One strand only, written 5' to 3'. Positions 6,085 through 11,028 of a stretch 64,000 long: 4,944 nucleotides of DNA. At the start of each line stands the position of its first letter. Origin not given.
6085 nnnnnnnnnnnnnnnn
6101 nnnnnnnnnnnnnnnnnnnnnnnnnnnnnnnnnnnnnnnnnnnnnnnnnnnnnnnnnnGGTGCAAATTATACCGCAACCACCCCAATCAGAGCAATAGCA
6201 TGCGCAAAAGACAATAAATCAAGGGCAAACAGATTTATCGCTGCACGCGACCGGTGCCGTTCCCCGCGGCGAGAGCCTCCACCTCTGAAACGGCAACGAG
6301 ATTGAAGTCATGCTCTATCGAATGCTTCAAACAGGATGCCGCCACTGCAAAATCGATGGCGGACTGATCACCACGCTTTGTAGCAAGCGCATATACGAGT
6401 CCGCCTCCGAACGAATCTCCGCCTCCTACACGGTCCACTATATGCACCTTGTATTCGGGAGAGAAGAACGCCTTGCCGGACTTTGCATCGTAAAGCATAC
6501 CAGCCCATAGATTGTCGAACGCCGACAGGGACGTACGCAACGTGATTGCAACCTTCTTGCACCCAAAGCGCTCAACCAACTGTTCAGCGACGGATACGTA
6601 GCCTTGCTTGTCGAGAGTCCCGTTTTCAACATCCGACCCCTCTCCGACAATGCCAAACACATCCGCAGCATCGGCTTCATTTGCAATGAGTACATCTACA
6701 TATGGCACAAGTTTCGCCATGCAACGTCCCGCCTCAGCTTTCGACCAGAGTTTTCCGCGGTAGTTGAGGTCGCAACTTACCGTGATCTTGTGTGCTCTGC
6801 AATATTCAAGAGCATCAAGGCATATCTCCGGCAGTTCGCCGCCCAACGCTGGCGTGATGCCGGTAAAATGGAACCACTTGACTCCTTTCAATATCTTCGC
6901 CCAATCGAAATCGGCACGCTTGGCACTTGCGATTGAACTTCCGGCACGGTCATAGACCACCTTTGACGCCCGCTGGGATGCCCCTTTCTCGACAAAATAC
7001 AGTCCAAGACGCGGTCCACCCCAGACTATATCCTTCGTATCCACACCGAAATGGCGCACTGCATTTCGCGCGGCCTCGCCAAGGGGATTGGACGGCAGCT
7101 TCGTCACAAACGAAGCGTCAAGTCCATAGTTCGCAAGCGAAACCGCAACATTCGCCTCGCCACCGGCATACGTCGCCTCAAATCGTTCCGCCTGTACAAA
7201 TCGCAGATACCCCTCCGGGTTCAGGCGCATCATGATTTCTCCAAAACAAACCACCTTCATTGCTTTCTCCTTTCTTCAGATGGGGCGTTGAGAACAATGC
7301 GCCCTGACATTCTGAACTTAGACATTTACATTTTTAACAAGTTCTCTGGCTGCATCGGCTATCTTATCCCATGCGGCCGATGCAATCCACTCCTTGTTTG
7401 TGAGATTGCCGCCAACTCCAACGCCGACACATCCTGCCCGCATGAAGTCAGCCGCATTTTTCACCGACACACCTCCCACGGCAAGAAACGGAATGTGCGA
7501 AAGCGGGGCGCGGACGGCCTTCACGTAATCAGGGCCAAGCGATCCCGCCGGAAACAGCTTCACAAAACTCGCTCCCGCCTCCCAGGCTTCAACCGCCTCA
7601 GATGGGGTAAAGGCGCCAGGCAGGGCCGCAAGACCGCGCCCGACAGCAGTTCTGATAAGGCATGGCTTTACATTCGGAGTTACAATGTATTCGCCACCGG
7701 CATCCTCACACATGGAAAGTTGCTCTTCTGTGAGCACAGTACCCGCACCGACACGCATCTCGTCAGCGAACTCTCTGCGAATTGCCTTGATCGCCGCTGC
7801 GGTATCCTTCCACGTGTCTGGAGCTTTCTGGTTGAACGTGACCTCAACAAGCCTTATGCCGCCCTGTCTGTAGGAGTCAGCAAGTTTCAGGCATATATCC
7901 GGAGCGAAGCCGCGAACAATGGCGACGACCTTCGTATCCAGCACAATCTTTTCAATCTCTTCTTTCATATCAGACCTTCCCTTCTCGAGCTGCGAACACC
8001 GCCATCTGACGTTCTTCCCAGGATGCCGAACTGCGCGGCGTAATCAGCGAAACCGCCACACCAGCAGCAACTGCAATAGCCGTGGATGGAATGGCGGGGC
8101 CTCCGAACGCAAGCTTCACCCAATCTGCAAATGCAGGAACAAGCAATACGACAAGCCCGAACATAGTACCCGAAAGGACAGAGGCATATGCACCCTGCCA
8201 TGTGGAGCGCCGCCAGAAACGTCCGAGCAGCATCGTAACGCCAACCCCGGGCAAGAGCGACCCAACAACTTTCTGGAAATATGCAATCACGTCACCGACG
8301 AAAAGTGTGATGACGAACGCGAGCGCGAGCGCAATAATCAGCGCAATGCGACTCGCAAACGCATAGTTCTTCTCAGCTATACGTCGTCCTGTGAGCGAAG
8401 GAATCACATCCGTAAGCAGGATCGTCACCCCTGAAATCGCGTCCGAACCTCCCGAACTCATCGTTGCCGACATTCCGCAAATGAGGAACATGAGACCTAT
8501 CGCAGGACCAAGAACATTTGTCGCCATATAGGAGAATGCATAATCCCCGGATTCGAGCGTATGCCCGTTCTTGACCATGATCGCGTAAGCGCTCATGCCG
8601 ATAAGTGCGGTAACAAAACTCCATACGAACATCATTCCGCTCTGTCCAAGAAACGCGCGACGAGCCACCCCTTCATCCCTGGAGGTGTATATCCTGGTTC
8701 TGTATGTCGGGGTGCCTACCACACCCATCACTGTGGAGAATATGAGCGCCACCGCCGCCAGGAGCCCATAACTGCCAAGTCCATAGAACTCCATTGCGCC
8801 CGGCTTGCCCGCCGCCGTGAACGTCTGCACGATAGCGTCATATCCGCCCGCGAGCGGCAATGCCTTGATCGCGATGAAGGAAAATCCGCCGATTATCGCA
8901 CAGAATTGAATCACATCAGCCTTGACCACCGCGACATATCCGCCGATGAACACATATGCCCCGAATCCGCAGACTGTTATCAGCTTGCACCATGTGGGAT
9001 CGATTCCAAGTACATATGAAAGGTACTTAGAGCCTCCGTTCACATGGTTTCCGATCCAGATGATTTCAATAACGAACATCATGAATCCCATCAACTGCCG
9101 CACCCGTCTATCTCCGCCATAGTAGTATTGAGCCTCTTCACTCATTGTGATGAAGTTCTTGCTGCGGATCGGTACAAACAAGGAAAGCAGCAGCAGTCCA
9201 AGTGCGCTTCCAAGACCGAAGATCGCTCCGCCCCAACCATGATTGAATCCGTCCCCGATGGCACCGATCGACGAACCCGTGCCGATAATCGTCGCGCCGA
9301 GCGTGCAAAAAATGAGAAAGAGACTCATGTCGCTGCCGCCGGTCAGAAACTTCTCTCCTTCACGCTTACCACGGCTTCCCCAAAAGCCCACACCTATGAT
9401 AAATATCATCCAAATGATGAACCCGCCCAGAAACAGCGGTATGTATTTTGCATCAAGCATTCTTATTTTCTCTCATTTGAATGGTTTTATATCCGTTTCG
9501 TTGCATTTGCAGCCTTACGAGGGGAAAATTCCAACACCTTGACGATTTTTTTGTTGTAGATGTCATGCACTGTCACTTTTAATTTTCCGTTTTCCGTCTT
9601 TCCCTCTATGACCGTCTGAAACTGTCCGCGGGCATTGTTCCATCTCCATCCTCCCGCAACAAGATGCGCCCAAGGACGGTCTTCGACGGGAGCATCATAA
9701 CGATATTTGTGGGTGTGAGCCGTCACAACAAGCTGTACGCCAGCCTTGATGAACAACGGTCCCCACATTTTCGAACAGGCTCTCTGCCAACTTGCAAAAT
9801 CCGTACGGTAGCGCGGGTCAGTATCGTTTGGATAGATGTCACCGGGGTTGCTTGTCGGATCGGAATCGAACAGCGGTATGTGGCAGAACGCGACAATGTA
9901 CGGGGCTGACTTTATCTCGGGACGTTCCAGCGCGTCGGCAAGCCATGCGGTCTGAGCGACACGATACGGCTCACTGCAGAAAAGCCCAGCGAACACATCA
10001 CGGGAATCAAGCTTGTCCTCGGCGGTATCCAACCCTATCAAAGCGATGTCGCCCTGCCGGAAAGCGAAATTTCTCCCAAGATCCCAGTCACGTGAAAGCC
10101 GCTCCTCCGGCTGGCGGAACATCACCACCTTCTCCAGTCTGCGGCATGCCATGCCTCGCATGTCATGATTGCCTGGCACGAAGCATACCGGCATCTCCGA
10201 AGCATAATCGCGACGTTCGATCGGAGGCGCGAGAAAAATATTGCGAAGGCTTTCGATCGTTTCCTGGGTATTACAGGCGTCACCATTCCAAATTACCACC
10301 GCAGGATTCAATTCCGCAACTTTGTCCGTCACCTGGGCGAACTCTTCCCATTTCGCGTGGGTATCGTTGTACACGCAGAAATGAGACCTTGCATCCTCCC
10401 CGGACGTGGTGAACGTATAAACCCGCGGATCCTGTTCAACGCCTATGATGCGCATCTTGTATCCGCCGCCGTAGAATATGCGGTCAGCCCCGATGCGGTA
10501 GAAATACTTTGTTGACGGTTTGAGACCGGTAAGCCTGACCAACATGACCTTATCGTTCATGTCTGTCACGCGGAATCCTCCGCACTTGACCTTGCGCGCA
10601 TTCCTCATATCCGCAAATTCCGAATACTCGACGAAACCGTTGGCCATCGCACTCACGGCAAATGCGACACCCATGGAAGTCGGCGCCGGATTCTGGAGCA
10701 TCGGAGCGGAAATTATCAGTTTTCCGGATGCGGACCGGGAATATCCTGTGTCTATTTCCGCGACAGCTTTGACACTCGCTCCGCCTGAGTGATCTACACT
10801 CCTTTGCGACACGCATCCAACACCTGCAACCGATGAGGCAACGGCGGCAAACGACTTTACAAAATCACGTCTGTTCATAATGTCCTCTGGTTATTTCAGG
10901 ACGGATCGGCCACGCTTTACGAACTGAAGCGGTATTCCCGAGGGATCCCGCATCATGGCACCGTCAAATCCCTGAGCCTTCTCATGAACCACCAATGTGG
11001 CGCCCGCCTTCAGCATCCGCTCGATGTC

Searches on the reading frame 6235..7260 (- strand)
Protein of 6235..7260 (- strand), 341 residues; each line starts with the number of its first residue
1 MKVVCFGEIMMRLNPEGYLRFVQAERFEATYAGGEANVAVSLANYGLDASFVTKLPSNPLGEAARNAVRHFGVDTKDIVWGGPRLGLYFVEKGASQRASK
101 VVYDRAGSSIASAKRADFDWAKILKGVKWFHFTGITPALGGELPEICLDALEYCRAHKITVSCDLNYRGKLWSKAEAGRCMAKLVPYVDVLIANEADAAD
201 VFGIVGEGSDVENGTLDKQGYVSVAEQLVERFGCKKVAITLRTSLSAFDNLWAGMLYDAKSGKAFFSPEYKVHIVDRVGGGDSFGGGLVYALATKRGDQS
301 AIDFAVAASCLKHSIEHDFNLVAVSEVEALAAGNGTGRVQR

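Call 61: search_protein_families(library=pfam, proteins=[window:6235-7260:-], max_evalue=0.0001)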
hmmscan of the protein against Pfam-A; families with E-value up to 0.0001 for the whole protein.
window:6235-7260:- (341 aa): 1 family
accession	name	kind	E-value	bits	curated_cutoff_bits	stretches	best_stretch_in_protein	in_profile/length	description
PF00294.29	PfkB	-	2.6e-34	119.4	25.8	1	2-311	3-288/302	pfkB family carbohydrate kinase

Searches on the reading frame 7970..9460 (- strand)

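Call 61: search_protein_families(library=pfam, proteins=[window:7970-9460:-], max_evalue=0.0001)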
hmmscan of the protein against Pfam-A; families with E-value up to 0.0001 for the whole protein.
window:7970-9460:- (496 aa): 1 family
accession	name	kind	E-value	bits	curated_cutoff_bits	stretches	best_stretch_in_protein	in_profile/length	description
PF00474.23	SSF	-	5.7e-33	114.8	22.8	1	38-431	1-406/406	Sodium:solute symporter family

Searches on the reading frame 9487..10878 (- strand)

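Call 61: search_protein_families(library=pfam, proteins=[window:9487-10878:-], max_evalue=0.0001)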
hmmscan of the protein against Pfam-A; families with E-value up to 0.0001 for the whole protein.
window:9487-10878:- (463 aa): 2 families
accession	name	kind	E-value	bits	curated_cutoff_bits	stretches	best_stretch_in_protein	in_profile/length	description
PF00149.33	Metallophos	-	1e-13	52.6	21.5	1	167-392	3-191/191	Calcineurin-like phosphoesterase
PF16656.11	Pur_ac_phosph_N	-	6.1e-07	30.4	30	1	62-133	9-82/93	Purple acid Phosphatase, N-terminal domain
